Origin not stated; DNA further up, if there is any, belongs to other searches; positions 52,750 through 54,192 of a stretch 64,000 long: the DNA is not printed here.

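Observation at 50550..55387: Compact FAS/PKS-like cluster: ABC-2 exporter, ACP, KS, Cys-less KS-like (CLF) and PPTase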

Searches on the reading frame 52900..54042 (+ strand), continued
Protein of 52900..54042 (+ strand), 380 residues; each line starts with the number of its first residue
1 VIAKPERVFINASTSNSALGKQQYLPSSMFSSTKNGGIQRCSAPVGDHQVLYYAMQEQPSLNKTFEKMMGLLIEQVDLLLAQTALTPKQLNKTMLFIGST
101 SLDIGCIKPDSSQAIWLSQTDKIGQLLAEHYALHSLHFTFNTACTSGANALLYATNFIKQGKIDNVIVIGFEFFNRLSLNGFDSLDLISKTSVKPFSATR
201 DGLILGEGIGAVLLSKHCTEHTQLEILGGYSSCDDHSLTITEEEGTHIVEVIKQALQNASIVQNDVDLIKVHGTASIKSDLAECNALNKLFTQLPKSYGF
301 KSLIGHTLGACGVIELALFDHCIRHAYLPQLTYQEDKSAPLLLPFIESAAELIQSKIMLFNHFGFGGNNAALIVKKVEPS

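Call 8: find_encoding_contigs(protein=P0033, flank=10000, max_places=2)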
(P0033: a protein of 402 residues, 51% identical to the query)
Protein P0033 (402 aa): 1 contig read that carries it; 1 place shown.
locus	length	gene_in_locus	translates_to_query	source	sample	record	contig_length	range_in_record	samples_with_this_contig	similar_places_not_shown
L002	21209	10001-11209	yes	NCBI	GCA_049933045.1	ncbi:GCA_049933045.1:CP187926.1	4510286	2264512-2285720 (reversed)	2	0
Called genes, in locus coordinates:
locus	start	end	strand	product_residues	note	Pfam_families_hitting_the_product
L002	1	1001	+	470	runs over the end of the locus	PF06103:DUF948 (faint), PF02646:RmuC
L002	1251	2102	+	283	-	-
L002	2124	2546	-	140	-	PF09912:DUF2141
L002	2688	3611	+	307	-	-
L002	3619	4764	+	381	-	PF08541:ACP_syn_III_C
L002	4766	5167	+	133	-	-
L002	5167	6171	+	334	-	PF14399:BtrH_N, PF16169:DUF4872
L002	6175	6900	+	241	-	PF00106:adh_short, PF08659:KR, PF13561:adh_short_C2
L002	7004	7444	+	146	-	-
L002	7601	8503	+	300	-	PF02463:SMC_N (faint), PF13476:AAA_23 (weak), PF00005:ABC_tran, PF13304:AAA_21 (weak)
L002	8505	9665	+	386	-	PF12679:ABC2_membrane_2 (weak), PF12698:ABC2_membrane_3, PF01061:ABC2_membrane, PF12730:ABC2_membrane_4 (weak)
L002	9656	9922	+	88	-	-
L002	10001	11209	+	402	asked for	PF00109:ketoacyl-synt, PF02801:Ketoacyl-synt_C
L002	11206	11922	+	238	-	-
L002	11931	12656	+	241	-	PF01648:ACPS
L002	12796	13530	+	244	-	PF13723:Ketoacyl-synt_2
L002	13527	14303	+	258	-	PF01553:Acyltransferase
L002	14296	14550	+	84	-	PF00550:PP-binding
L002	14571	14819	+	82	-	PF00550:PP-binding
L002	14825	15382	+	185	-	-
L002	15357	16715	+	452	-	PF00501:AMP-binding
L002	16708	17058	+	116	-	PF07977:FabA (weak), PF22818:ApeI-like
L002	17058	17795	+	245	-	PF00535:Glycos_transf_2, PF13641:Glyco_tranf_2_3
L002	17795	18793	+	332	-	PF03279:Lip_A_acyltrans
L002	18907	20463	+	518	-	PF00221:Lyase_aromatic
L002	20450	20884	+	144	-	PF01643:Acyl-ACP_TE, PF13279:4HBT_2, PF03061:4HBT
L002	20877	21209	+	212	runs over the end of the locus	-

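Call 19: search_solved_structures(query=window:52900-54042:+, max_evalue=0.00001, show_alignments=2)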
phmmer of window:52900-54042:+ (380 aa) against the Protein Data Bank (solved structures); distinct sequences matched with E-value up to 0.00001: 121 (the best 60 are shown).
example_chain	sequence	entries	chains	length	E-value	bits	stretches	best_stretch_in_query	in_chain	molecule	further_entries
9s5h_B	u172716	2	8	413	1e-33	120.2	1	137-376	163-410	3-oxoacyl-(Acyl-carrier-protein) synthase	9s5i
6qsp_A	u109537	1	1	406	6.2e-33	117.7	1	125-374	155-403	Beta-ketoacyl synthase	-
7f27_A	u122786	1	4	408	7e-30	107.6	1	129-378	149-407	3-oxoacyl-(Acyl-carrier-protein) synthase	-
3o04_A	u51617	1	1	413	7.2e-27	97.7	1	131-378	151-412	beta-keto-acyl carrier protein synthase II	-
5sxo_A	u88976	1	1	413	1.3e-26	96.8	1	131-378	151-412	3-oxoacyl-[acyl-carrier-protein] synthase 2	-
4ewg_A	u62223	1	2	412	1.3e-26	96.8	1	141-377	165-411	Beta-ketoacyl synthase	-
1j3n_A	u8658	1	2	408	2.7e-26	95.8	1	128-377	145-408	3-oxoacyl-(acyl-carrier protein) synthase II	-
4ls5_A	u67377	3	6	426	6.9e-25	91.2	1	141-377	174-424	3-oxoacyl-[acyl-carrier-protein] synthase 2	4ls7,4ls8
4ls6_A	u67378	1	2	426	7.2e-25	91.1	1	141-377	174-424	3-oxoacyl-[acyl-carrier-protein] synthase 2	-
8z5c_A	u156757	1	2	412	1.5e-24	90.1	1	122-376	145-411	3-oxoacyl-[acyl-carrier-protein] synthase 2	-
7f28_B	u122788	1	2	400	1.5e-24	90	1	124-374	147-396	Putative 3-oxoacyl-[ACP] synthase FabV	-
1b3n_A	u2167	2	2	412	2.5e-24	89.4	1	128-377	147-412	PROTEIN (KETOACYL ACYL CARRIER PROTEIN SYNTHASE 2) | BETA-KETOACYL ACP SYNTHASE II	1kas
6okg_A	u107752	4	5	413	2.5e-24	89.4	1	128-377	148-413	3-oxoacyl-[acyl-carrier-protein] synthase 2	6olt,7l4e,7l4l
2gfw_A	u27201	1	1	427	2.6e-24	89.3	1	128-377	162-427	3-oxoacyl-[acyl-carrier-protein] synthase 2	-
4qav_A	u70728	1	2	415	5.3e-24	88.3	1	140-376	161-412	3-oxoacyl-[acyl-carrier-protein] synthase 2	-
6kxd_A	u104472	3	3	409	7.1e-23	84.6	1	127-374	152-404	Ketosynthase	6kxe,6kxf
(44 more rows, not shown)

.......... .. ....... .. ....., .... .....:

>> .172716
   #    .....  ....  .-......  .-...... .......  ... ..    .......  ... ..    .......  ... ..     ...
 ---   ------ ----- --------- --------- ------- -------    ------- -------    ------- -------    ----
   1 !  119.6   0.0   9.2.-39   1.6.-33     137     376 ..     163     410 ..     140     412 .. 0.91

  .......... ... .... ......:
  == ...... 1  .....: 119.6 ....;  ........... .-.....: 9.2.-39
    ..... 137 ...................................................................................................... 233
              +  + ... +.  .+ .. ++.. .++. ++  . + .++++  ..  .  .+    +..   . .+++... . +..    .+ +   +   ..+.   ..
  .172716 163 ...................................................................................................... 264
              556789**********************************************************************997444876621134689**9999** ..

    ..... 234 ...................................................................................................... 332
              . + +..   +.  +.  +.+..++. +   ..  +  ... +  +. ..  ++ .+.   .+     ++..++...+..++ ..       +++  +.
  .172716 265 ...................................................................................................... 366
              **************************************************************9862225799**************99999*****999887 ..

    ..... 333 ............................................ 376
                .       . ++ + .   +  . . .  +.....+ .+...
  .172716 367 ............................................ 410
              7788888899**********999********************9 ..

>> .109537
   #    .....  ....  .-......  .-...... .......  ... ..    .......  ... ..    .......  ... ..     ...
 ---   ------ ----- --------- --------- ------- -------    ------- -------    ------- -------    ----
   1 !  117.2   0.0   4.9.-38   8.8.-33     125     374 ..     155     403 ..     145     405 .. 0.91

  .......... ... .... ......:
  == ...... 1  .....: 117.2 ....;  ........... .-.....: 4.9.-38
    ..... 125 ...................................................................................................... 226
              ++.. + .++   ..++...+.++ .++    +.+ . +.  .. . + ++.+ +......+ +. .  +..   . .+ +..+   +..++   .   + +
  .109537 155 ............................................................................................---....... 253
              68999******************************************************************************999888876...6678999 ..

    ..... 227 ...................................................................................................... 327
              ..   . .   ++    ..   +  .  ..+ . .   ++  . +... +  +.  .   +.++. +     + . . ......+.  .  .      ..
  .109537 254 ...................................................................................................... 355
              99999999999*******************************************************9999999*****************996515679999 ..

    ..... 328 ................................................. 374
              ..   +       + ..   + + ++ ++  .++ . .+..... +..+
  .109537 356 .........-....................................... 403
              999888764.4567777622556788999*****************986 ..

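Call 21: find_encoding_contigs(protein=P0053, flank=10000, max_places=1)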
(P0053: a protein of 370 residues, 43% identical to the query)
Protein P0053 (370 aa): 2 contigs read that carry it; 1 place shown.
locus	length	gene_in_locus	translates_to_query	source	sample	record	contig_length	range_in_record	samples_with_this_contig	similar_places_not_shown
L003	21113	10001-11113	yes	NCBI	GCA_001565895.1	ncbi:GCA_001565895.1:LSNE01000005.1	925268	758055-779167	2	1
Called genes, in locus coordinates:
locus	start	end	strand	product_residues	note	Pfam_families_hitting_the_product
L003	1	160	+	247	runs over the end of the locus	-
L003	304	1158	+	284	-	PF01842:ACT, PF00551:Formyl_trans_N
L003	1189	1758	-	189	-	-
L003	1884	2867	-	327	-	PF00248:Aldo_ket_red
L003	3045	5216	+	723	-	PF19310:TOP_N (weak), PF01432:Peptidase_M3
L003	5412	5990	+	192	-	PF04403:PqiA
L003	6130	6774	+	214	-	PF00440:TetR_N, PF14246:TetR_C_7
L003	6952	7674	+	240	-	PF01209:Ubie_methyltran, PF13489:Methyltransf_23, PF05175:MTS (weak), PF02390:Methyltransf_4 (weak), PF13649:Methyltransf_25, PF13847:Methyltransf_31, PF08241:Methyltransf_11, PF08242:Methyltransf_12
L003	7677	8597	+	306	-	PF13555:AAA_29 (faint), PF00005:ABC_tran, PF02463:SMC_N (faint), PF13304:AAA_21 (weak)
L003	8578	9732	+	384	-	PF12698:ABC2_membrane_3, PF01061:ABC2_membrane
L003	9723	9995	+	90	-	-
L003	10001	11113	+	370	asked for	PF00109:ketoacyl-synt, PF02801:Ketoacyl-synt_C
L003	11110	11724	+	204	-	-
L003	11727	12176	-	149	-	PF09912:DUF2141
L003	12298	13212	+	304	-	-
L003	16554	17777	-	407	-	PF00109:ketoacyl-synt, PF02801:Ketoacyl-synt_C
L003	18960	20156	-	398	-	PF00109:ketoacyl-synt, PF02801:Ketoacyl-synt_C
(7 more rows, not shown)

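Call 22: find_encoding_contigs(protein=P0052, flank=10000, max_places=1)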
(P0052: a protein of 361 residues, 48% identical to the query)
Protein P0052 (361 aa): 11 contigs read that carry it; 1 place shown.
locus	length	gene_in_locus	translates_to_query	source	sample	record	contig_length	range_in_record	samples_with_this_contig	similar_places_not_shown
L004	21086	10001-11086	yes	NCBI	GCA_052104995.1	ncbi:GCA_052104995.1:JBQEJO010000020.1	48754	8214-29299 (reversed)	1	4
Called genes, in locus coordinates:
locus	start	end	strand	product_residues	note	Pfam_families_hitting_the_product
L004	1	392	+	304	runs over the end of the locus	PF00701:DHDPS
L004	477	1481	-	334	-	PF14399:BtrH_N, PF16169:DUF4872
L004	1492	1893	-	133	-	-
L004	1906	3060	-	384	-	PF08541:ACP_syn_III_C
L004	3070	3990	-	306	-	-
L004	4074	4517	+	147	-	PF09912:DUF2141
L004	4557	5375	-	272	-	PF13646:HEAT_2 (faint)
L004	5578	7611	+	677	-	PF00724:Oxidored_FMN, PF00070:Pyr_redox (faint), PF00890:FAD_binding_2 (weak), PF01266:DAO (weak), PF03486:HI0933_like (weak), PF07992:Pyr_redox_2, PF12831:FAD_oxidored, PF13450:NAD_binding_8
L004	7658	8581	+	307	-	PF00005:ABC_tran, PF13555:AAA_29 (faint), PF13304:AAA_21 (weak)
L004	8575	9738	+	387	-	PF12679:ABC2_membrane_2, PF12698:ABC2_membrane_3, PF01061:ABC2_membrane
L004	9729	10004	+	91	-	-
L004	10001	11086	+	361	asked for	PF00109:ketoacyl-synt, PF02801:Ketoacyl-synt_C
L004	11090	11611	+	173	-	-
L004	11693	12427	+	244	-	PF13723:Ketoacyl-synt_2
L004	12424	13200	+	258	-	PF01553:Acyltransferase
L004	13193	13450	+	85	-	PF00550:PP-binding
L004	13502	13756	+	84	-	PF00550:PP-binding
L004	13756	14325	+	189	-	-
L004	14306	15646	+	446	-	PF00501:AMP-binding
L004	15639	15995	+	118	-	PF22818:ApeI-like, PF07977:FabA (faint)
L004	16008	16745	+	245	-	PF00535:Glycos_transf_2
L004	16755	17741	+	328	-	PF03279:Lip_A_acyltrans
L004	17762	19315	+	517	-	PF00221:Lyase_aromatic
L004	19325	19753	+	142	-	PF13279:4HBT_2, PF03061:4HBT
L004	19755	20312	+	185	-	-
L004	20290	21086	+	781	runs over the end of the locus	-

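Call 31: find_encoding_contigs(protein=P0085, flank=10000, max_places=1)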
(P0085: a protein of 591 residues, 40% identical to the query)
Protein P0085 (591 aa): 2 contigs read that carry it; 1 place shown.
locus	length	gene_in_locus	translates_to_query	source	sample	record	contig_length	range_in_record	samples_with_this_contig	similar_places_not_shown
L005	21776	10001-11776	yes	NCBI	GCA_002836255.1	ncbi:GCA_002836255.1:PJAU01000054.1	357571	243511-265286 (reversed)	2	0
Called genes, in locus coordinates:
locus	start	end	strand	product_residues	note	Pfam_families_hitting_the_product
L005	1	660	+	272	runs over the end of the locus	PF01553:Acyltransferase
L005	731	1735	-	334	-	PF14399:BtrH_N, PF16169:DUF4872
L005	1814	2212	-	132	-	-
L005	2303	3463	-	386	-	PF08541:ACP_syn_III_C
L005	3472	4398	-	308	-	-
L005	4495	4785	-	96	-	-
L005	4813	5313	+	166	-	PF09912:DUF2141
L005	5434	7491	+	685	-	PF00724:Oxidored_FMN, PF00070:Pyr_redox (weak), PF01266:DAO (weak), PF03486:HI0933_like (weak), PF07992:Pyr_redox_2, PF12831:FAD_oxidored (faint), PF13450:NAD_binding_8, PF13738:Pyr_redox_3 (faint)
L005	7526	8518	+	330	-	PF13476:AAA_23 (weak), PF00005:ABC_tran, PF13304:AAA_21 (weak)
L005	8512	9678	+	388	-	PF12698:ABC2_membrane_3, PF01061:ABC2_membrane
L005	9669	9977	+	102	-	-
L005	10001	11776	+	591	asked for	PF08545:ACP_syn_III (faint), PF00109:ketoacyl-synt, PF02801:Ketoacyl-synt_C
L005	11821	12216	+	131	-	-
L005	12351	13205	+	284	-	PF01322:Cytochrom_C_2 (faint), PF14522:Cytochrome_C7 (faint)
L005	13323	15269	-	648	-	PF07719:TPR_2 (faint), PF13424:TPR_12 (faint), PF00990:GGDEF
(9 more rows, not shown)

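Call 32: find_encoding_contigs(protein=P0116, flank=10000, max_places=1)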
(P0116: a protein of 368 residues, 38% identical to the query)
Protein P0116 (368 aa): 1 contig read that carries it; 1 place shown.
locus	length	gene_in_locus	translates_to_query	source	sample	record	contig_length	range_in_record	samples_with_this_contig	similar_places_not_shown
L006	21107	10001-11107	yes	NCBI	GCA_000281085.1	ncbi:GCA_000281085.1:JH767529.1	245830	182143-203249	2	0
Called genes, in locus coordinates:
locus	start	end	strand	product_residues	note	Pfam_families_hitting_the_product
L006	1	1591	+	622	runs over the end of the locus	PF03935:SKN1_KRE6_Sbg1, PF00722:Glyco_hydro_16, PF26113:GH16_XgeA, PF03935:SKN1_KRE6_Sbg1 (weak), PF19408:PKD_6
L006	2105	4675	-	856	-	PF00933:Glyco_hydro_3, PF01915:Glyco_hydro_3_C, PF18559:Exop_C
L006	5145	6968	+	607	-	PF00270:DEAD, PF04851:ResIII (weak), PF00271:Helicase_C, PF25399:DeaD_dimer, PF03880:DbpA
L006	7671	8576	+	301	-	PF00005:ABC_tran, PF13304:AAA_21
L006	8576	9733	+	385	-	PF12698:ABC2_membrane_3, PF01061:ABC2_membrane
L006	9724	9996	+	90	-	-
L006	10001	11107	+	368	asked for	PF00109:ketoacyl-synt, PF08545:ACP_syn_III (faint), PF02801:Ketoacyl-synt_C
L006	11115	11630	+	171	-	-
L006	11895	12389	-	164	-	PF09912:DUF2141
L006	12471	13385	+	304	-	-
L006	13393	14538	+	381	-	PF08541:ACP_syn_III_C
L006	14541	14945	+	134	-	-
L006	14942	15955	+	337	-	PF14399:BtrH_N, PF16169:DUF4872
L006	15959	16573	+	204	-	-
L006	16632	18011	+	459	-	PF00561:Abhydrolase_1, PF12146:Hydrolase_4, PF12697:Abhydrolase_6, PF08386:Abhydrolase_4 (weak)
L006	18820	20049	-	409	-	PF00109:ketoacyl-synt, PF00108:Thiolase_N (faint), PF02801:Ketoacyl-synt_C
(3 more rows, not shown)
